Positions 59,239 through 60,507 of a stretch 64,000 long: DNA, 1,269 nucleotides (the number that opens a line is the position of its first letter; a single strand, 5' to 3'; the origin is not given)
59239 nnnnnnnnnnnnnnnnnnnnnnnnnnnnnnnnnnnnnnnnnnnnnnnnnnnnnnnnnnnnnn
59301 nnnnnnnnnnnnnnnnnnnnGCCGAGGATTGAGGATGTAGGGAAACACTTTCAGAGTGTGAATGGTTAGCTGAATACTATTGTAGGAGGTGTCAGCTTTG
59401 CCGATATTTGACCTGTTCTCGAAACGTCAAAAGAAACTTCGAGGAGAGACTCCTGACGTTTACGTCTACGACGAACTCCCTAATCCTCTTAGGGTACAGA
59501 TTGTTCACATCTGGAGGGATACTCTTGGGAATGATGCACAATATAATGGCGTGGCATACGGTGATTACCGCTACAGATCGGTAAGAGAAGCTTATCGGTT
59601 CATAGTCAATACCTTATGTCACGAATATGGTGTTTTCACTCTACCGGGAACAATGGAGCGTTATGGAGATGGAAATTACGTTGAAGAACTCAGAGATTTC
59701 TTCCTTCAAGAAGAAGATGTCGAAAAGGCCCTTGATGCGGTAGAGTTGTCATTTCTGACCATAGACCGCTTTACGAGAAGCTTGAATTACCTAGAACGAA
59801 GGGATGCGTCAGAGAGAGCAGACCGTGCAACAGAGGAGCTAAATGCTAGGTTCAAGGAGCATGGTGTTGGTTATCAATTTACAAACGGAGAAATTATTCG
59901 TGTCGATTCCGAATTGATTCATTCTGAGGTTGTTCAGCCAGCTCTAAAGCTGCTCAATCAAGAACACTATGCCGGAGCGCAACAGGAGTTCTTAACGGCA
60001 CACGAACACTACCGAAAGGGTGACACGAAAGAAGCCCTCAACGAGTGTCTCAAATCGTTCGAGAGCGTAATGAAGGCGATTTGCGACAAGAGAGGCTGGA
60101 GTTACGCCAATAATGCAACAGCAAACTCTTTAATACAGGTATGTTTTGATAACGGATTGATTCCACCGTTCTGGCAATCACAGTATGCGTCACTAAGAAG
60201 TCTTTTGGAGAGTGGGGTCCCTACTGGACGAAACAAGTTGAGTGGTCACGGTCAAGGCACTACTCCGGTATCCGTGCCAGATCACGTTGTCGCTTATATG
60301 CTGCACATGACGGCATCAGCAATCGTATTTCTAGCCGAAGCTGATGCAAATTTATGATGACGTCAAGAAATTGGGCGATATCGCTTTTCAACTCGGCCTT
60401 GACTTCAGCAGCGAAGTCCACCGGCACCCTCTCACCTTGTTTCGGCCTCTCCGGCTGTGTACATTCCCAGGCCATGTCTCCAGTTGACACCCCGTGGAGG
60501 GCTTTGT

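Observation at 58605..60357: Defense-type patch after valS: VapBC plus a HEPN/AbiJ-like gene in lower-GC DNA, with an inverted repeat sequestering the vapB RBS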

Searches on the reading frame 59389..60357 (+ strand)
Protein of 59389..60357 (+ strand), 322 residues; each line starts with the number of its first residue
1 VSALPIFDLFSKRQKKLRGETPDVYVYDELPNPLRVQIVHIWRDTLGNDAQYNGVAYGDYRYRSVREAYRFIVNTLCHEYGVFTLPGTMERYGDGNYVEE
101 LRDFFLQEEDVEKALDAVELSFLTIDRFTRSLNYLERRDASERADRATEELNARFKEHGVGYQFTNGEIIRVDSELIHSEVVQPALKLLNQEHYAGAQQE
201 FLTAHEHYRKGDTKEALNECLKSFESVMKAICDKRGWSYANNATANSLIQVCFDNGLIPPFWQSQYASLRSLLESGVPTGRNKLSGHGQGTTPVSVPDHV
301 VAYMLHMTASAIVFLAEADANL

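Call 4: search_protein_families(library=pfam, proteins=[window:59389-60357:+], max_evalue=1)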
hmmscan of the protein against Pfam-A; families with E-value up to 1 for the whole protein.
window:59389-60357:+ (322 aa): 3 families
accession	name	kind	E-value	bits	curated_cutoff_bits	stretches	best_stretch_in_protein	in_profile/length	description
PF22809.1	DUF7014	-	5.2e-43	146.7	27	1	191-318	6-133/137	Domain of unknown function (DUF7014)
PF18863.6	AbiJ_NTD4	-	7.2e-24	85.4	34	1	8-185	1-150/152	AbiJ N-terminal domain 4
PF05168.19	HEPN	-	0.07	13.7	22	0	194-270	5-81/117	HEPN domain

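Call 5: search_protein_families(library=padloc, proteins=[window:59389-60357:+], max_evalue=1)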
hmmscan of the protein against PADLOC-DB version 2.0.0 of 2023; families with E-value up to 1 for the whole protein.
window:59389-60357:+ (322 aa): 2 families
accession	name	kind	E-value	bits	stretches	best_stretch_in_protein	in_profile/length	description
PDLC04997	PDC-S32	-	1.4e-10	39.3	1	10-234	10-209/285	-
PDLC04996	PDC-S32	-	0.0007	17.3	1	96-235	75-204/280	-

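Call 6: search_protein_families(library=ncbifam, proteins=[window:59389-60357:+], max_evalue=1)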
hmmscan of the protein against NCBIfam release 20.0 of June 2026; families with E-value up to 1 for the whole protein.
window:59389-60357:+ (322 aa): 1 family
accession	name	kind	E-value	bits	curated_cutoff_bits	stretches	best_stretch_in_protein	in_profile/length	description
NF046078.1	STM4504_CBY0614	subfamily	5.1e-122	406.5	150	1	26-317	1-281/281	STM4504/CBY_0614 family protein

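Call 7: find_homologous_proteins(query=window:59389-60357:+)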
Query window:59389-60357:+ (322 aa): 4619 proteins with E <= 0.001 among 5824 candidates; the best 120 are listed.
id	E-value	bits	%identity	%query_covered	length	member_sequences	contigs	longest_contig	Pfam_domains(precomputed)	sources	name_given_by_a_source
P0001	5.8e-215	730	100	99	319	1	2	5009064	PF14355.13,PF18863.7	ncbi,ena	-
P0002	9.3e-192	654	90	99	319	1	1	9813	PF14355.13,PF18863.7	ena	-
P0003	9.1e-169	578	80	99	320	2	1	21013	PF14355.13,PF18863.7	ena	-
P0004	1.0e-165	568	79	99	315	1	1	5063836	PF14355.13,PF18863.7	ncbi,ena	-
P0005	1.9e-162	558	78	99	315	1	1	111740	PF14355.13,PF18863.7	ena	-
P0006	1.8e-161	554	77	99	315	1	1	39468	PF14355.13,PF18863.7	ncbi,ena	-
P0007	2.4e-161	554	77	99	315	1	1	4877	PF14355.13,PF18863.7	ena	-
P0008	5.4e-161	553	76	99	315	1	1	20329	PF14355.13,PF18863.7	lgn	-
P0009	1.0e-159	549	77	99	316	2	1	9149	PF14355.13,PF18863.7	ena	-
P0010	3.5e-156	537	76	99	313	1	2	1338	PF14355.13,PF18863.7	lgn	-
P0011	3.0e-154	531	75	99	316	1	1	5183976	PF14355.13,PF18863.7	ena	-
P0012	1.8e-153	528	75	98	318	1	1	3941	PF14355.13,PF18863.7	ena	-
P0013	1.4e-152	525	76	99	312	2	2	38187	PF14355.13,PF18863.7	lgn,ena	-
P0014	2.9e-152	524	76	99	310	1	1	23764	PF14355.13,PF18863.7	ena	-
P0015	3.5e-152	524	73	99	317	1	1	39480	PF14355.13,PF18863.7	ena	-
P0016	9.8e-152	522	74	99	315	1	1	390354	PF14355.13,PF18863.7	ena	-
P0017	2.7e-151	521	76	99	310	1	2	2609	PF14355.13,PF18863.7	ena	-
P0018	1.6e-150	519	74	99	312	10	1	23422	PF14355.13,PF18863.7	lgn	-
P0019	3.4e-149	514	74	98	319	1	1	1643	PF14355.13,PF18863.7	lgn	-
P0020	4.9e-149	514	72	98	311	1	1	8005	PF14355.13,PF18863.7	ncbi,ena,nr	ncbi:MAG: hypothetical protein OXH63_14070 [Gemmatimonadetes bacterium]|nr:hypothetical protein [Gem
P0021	3.0e-148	511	71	99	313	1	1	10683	PF14355.13,PF18863.7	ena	-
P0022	3.9e-148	511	71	99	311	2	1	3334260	PF14355.13,PF18863.7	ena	-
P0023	2.1e-147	508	71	99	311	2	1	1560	PF14355.13,PF18863.7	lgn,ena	-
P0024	2.8e-147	508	71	99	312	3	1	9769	PF14355.13,PF18863.7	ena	-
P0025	4.9e-147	507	71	99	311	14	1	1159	PF14355.13,PF18863.7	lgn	-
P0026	8.4e-147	506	72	98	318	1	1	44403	PF14355.13,PF18863.7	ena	-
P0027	1.6e-146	505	70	99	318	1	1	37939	PF14355.13,PF18863.7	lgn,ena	-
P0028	3.7e-146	504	70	99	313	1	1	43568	PF14355.13,PF18863.7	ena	-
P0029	6.9e-146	503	70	99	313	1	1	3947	PF14355.13,PF18863.7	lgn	-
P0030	1.4e-145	502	74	98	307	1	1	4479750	PF14355.13,PF18863.7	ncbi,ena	-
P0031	3.6e-145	501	70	99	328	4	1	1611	PF14355.13,PF18863.7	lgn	-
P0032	3.7e-145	501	70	99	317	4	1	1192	PF14355.13,PF18863.7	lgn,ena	-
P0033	4.4e-145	501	85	80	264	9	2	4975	PF14355.13,PF18863.7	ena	-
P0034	6.3e-145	500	69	99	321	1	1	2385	PF14355.13,PF18863.7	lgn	-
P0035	1.1e-144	499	68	99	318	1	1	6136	PF14355.13,PF18863.7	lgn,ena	-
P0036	1.2e-144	499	70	99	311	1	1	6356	PF14355.13,PF18863.7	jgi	-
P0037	1.5e-144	499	71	100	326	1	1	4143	PF14355.13,PF18863.7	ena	-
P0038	1.8e-144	499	70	99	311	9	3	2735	PF14355.13,PF18863.7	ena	-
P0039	2.5e-144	498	69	99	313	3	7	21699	PF14355.13,PF18863.7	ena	-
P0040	7.6e-144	497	68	99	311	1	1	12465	PF14355.13,PF18863.7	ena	-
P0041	9.7e-144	496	69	99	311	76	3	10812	PF14355.13,PF18863.7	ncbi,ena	-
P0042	1.2e-143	496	69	99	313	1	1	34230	PF14355.13,PF18863.7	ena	-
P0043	1.3e-143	496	69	99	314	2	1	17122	PF14355.13,PF18863.7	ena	-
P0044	3.1e-143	495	68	99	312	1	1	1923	PF14355.13,PF18863.7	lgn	-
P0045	6.4e-143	494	70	99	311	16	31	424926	PF14355.13,PF18863.7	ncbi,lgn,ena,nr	ncbi:MAG: hypothetical protein KA335_12220 [Ramlibacter sp.]|nr:hypothetical protein [Ramlibacter sp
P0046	6.5e-143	493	70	98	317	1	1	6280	PF14355.13,PF18863.7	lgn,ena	-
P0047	7.9e-143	493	70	99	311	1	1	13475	PF14355.13,PF18863.7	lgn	-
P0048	8.2e-143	493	70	99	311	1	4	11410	PF14355.13,PF18863.7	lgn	-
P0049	1.8e-142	492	70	99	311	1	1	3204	PF14355.13,PF18863.7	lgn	-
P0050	2.1e-142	492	68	99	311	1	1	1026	PF14355.13,PF18863.7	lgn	-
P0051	2.3e-142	492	71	98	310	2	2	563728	PF14355.13,PF18863.7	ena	-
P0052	2.9e-142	491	68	99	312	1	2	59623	PF14355.13,PF18863.7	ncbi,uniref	ncbi:STM4504/CBY_0614 family protein [Rhodoferax sp.]|uniref:STM4504/CBY_0614 family protein n=1 Tax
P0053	5.1e-142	491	69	99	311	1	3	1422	PF14355.13,PF18863.7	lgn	-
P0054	7.3e-142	490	69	99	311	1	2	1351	PF14355.13,PF18863.7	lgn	-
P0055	7.5e-142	490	69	99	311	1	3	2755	PF14355.13,PF18863.7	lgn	-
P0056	8.8e-142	490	70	99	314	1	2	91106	PF14355.13,PF18863.7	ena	-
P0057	9.0e-142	490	68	99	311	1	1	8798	PF14355.13,PF18863.7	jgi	jgi:hypothetical protein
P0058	9.2e-142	490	68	99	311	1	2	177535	PF14355.13,PF18863.7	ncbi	-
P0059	2.1e-141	489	68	99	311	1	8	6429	PF14355.13,PF18863.7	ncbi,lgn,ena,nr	ncbi:MAG: hypothetical protein PHZ13_10380 [bacterium]|nr:hypothetical protein [bacterium]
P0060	3.6e-141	488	68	99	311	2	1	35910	PF14355.13,PF18863.7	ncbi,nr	ncbi:MAG: hypothetical protein P4L42_15520 [Desulfocapsaceae bacterium]|nr:hypothetical protein [Des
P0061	4.8e-141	487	69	98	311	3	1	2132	PF14355.13,PF18863.7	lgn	-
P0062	6.3e-141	487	68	99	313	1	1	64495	PF14355.13,PF18863.7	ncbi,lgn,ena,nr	ncbi:MAG: hypothetical protein OXF97_05125 [Nitrospira sp.]|nr:hypothetical protein [Nitrospira sp.]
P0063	6.4e-141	487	68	99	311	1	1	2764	PF14355.13,PF18863.7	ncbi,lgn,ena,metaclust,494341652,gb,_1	metaclust:\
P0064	7.1e-141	487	68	99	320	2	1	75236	PF14355.13,PF18863.7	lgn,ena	-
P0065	7.7e-141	487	71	99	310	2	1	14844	PF14355.13,PF18863.7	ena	-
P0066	1.5e-140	486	69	99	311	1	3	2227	PF14355.13,PF18863.7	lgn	-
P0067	2.0e-140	485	68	99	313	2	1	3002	PF14355.13,PF18863.7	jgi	jgi:hypothetical protein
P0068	2.2e-140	485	67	99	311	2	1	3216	PF14355.13,PF18863.7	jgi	-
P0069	2.6e-140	485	67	99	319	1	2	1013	PF14355.13,PF18863.7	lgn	-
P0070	2.6e-140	485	67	99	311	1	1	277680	PF14355.13,PF18863.7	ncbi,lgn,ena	-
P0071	2.7e-140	485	69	99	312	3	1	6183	PF14355.13,PF18863.7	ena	-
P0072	2.7e-140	485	69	99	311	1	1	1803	PF14355.13,PF18863.7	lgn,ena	-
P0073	3.0e-140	485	71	98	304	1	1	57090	PF14355.13,PF18863.7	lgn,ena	-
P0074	3.8e-140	484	68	99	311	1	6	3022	PF14355.13,PF18863.7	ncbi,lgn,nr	ncbi:MAG: hypothetical protein PHQ24_12315 [Proteiniphilum sp.]|nr:hypothetical protein [Proteiniphi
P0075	4.4e-140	484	76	89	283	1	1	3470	PF14355.13,PF18863.7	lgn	-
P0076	5.4e-140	484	68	99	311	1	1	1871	PF14355.13,PF18863.7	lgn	-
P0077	7.9e-140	483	68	99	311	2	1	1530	PF14355.13,PF18863.7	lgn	-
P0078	9.5e-140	483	68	99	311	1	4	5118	PF14355.13,PF18863.7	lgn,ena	-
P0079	1.1e-139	483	69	99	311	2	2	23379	PF14355.13,PF18863.7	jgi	-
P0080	1.5e-139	482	67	99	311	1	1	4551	PF14355.13,PF18863.7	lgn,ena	-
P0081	1.6e-139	482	68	99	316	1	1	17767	PF14355.13,PF18863.7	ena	-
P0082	1.7e-139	482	67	99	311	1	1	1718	PF14355.13,PF18863.7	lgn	-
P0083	2.0e-139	482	67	99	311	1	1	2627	PF14355.13,PF18863.7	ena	-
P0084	2.0e-139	482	68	100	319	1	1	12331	PF14355.13,PF18863.7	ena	-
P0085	2.8e-139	482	67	99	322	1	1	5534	PF14355.13,PF18863.7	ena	-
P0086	3.5e-139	481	68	99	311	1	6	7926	PF14355.13,PF18863.7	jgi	jgi:hypothetical protein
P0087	4.2e-139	481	66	99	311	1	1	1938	PF14355.13,PF18863.7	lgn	-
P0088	4.5e-139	481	68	99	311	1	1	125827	PF14355.13,PF18863.7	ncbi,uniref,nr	ncbi:STM4504/CBY_0614 family protein [Desulfuromonas sp. TF]|uniref:STM4504/CBY_0614 family protein 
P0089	5.6e-139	481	67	99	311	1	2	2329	PF14355.13,PF18863.7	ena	-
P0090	7.8e-139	480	66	99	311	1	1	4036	PF14355.13,PF18863.7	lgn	-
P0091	8.6e-139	480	69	99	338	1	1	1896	PF14355.13,PF18863.7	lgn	-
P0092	8.8e-139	480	67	99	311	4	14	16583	PF14355.13,PF18863.7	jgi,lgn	jgi:hypothetical protein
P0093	9.8e-139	480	69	99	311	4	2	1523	PF14355.13,PF18863.7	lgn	-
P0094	9.9e-139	480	69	99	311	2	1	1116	PF14355.13,PF18863.7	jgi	-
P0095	1.3e-138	479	68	99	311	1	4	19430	PF14355.13,PF18863.7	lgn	-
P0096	1.3e-138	479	69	99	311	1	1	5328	PF14355.13,PF18863.7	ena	-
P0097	1.7e-138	479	67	99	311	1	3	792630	PF14355.13,PF18863.7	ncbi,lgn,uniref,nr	ncbi:hypothetical protein QWA_10339 [Alcaligenes faecalis subsp. faecalis NCIB 8687]|uniref:STM4504/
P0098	2.0e-138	479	67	100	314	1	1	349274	PF14355.13,PF18863.7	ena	-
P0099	2.1e-138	479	67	99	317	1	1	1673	PF14355.13,PF18863.7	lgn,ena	-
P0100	2.4e-138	478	68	99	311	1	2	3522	PF14355.13,PF18863.7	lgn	-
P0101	2.6e-138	478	69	100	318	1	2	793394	PF14355.13,PF18863.7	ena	-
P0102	2.7e-138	478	67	99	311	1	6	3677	PF14355.13,PF18863.7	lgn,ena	-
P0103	3.1e-138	478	68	99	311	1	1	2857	PF14355.13,PF18863.7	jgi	-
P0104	3.1e-138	478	67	99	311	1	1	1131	PF14355.13,PF18863.7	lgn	-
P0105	3.5e-138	478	67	99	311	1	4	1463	PF14355.13,PF18863.7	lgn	-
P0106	3.8e-138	478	68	99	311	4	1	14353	PF14355.13,PF18863.7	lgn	-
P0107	3.8e-138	478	68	99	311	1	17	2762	PF14355.13,PF18863.7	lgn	-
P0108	4.0e-138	478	68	99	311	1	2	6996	PF14355.13,PF18863.7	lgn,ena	-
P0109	4.2e-138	478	67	99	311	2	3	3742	PF14355.13,PF18863.7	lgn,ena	-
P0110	5.1e-138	477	69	99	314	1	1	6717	PF14355.13,PF18863.7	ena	-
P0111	5.3e-138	477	68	99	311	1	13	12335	PF14355.13,PF18863.7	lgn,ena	-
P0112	5.3e-138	477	68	99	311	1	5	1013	PF14355.13,PF18863.7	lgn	-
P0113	7.4e-138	477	68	99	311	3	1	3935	PF14355.13,PF18863.7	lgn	-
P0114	8.8e-138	477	68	99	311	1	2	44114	PF14355.13,PF18863.7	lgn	-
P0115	9.5e-138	477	67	99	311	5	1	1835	PF14355.13,PF18863.7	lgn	-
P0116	1.1e-137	476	67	99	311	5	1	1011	PF14355.13,PF18863.7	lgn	-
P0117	1.2e-137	476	67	99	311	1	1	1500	PF14355.13,PF18863.7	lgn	-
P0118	1.2e-137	476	66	99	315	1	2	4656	PF14355.13,PF18863.7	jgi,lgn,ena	jgi:hypothetical protein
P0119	1.2e-137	476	67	99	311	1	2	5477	PF14355.13,PF18863.7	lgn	-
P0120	1.2e-137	476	66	99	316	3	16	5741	PF14355.13,PF18863.7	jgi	-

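Call 11: find_encoding_contigs(protein=P0001, flank=10000, max_places=4)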
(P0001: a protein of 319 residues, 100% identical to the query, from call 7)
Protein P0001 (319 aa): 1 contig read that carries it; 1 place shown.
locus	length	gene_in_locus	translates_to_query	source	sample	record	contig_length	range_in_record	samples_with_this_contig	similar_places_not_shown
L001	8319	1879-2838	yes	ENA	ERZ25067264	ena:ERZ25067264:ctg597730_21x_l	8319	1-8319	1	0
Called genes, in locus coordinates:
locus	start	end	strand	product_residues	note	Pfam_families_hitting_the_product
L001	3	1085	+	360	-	?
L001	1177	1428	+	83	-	PF04014:MazE_antitoxin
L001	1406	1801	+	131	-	PF01850:PIN (weak)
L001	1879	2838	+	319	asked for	PF18863:AbiJ_NTD4, PF14355:Abi_C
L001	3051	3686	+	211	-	-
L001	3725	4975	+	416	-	-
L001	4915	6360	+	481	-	-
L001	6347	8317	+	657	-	?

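Call 12: find_encoding_contigs(protein=P0004, flank=10000, max_places=3)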
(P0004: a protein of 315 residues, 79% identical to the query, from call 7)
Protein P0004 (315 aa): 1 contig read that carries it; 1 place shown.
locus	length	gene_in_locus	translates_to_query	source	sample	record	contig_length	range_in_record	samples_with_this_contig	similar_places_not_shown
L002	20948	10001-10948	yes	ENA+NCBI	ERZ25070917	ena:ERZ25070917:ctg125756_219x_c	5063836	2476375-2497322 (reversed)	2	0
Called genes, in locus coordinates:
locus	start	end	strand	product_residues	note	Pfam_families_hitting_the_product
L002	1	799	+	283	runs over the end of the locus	-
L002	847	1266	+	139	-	PF07366:SnoaL, PF12680:SnoaL_2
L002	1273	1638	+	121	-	PF01035:DNA_binding_1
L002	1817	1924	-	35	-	-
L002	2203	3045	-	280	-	PF00296:Bac_luciferase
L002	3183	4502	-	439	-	PF02550:AcetylCoA_hydro (faint), PF13336:AcetylCoA_hyd_C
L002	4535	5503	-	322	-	PF08240:ADH_N, PF00107:ADH_zinc_N, PF13602:ADH_zinc_N_2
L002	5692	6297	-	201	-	PF02798:GST_N, PF13417:GST_N_3, PF13409:GST_N_2, PF13410:GST_C_2 (faint), PF00043:GST_C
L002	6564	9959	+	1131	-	PF02384:N6_Mtase, PF18135:Type_ISP_C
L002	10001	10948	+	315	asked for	PF18863:AbiJ_NTD4, PF14355:Abi_C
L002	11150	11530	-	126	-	PF01609:DDE_Tnp_1, PF13359:DDE_Tnp_4, PF13612:DDE_Tnp_1_3 (weak), PF13586:DDE_Tnp_1_2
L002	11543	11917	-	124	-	PF13340:DUF4096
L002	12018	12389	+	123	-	-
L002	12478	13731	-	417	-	-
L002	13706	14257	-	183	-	PF07505:DUF5131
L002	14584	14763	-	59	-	PF21748:UPF0150 (weak), PF15919:HicB_lk_antitox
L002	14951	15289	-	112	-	-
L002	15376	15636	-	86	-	-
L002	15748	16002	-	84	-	-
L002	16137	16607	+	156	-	-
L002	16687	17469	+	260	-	PF00561:Abhydrolase_1, PF12697:Abhydrolase_6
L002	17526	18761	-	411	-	PF00355:Rieske, PF00848:Ring_hydroxyl_A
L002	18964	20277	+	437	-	PF00083:Sugar_tr, PF07690:MFS_1, PF00083:Sugar_tr, PF07690:MFS_1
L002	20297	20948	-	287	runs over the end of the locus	PF13414:TPR_11 (weak), PF13431:TPR_17 (weak), PF13432:TPR_16, PF14559:TPR_19 (weak), PF23914:TPR_CcmH_CycH (weak), PF13424:TPR_12, PF13432:TPR_16, PF14559:TPR_19, +13 more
